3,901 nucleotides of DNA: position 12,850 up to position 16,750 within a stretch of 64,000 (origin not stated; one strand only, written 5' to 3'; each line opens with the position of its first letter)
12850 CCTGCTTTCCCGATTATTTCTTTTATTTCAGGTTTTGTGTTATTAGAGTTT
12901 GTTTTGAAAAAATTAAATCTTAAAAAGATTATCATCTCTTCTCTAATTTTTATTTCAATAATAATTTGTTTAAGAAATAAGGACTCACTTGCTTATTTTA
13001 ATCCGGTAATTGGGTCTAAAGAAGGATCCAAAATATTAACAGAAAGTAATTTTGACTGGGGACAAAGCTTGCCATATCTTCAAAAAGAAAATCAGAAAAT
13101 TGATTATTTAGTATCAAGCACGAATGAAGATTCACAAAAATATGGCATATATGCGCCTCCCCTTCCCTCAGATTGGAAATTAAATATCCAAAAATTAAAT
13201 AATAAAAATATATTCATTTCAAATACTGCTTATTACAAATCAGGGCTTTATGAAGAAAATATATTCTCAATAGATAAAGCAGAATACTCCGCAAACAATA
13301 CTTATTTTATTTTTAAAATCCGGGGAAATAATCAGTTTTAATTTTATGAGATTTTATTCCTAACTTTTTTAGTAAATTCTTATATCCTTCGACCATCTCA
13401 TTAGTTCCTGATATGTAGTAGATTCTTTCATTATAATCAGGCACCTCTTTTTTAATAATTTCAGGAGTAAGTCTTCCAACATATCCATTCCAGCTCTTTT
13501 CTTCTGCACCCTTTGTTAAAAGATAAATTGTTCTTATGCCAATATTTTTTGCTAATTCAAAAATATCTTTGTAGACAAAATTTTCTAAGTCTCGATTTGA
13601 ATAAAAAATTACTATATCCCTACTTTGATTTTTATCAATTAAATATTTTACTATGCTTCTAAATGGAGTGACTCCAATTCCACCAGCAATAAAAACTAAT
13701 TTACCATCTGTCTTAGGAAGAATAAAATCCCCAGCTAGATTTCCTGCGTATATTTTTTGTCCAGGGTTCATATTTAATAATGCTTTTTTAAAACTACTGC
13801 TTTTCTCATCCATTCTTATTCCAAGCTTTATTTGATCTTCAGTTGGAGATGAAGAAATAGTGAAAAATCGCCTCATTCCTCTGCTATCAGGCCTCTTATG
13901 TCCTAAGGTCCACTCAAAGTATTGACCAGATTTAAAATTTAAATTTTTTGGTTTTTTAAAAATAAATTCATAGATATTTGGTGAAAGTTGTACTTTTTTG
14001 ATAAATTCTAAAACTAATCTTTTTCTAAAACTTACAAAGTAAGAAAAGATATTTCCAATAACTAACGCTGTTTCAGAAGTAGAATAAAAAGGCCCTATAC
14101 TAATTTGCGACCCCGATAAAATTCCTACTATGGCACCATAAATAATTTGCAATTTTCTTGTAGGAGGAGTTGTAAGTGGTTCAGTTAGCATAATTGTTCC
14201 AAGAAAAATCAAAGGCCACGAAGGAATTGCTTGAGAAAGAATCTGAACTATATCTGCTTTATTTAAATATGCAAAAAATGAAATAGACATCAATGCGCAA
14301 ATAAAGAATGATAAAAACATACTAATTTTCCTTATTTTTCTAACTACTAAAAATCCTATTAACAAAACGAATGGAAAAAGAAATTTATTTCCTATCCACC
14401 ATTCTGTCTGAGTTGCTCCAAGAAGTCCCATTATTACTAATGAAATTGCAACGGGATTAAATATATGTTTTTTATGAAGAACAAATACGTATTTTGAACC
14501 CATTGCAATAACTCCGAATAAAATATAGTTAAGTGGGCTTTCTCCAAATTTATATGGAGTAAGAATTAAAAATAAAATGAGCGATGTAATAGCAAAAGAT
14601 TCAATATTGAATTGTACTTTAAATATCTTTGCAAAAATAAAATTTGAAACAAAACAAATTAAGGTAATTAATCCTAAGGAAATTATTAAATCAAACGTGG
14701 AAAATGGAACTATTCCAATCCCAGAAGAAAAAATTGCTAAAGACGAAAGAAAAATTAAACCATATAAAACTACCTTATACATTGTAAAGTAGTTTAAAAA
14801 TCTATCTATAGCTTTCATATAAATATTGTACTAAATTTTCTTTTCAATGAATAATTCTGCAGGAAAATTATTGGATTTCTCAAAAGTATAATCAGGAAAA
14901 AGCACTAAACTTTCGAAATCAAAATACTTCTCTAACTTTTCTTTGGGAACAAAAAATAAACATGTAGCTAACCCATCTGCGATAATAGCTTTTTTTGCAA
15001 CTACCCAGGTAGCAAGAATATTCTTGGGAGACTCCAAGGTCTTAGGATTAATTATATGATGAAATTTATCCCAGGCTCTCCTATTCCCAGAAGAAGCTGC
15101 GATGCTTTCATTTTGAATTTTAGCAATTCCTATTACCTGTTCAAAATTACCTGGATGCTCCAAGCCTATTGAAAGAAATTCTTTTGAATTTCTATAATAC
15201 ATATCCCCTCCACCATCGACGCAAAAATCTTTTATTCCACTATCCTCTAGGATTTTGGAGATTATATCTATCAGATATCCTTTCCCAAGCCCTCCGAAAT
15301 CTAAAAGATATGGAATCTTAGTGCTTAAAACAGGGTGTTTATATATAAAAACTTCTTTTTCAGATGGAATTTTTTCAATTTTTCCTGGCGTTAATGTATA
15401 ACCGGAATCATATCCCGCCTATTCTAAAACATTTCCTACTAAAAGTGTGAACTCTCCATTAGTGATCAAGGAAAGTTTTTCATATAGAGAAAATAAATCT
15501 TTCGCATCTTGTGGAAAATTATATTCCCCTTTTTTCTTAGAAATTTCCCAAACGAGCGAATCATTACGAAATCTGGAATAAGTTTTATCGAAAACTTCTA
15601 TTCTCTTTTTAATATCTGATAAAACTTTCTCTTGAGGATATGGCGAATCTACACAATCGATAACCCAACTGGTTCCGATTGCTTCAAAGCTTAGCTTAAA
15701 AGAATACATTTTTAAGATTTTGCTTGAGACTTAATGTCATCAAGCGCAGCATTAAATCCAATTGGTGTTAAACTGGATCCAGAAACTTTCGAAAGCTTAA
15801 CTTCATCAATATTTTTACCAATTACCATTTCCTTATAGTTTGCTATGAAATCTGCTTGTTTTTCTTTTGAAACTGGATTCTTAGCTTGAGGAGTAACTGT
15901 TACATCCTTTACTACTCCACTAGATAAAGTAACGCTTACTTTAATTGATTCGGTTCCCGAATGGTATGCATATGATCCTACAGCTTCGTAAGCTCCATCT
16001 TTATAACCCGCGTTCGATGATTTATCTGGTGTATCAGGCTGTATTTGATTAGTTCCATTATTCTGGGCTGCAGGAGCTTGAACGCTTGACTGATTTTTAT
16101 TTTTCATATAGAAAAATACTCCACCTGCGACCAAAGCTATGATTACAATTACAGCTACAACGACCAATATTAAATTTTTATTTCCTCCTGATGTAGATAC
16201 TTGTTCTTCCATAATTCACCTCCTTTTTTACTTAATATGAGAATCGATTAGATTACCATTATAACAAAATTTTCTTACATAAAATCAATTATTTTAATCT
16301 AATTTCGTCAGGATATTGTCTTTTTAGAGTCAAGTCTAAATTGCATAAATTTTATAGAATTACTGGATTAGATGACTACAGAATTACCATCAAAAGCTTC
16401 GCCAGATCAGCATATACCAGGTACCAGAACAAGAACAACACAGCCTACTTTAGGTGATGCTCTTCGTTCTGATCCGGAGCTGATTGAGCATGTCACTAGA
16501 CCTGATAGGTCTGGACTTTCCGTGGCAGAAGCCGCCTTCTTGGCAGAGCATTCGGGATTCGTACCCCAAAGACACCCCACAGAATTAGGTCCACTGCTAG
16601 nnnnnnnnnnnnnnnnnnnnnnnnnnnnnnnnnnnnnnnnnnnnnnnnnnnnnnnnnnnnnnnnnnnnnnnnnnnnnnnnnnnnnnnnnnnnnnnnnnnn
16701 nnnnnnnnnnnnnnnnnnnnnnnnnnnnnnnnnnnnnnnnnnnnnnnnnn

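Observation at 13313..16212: Putative membrane flavinylation / electron-transfer module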

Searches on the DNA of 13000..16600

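Call 62: search_rna_families(source=window, start=13000, end=16600, threshold=evalue, max_evalue=1)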
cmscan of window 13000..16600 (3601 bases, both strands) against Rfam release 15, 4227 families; matches with E-value up to 1: 0.
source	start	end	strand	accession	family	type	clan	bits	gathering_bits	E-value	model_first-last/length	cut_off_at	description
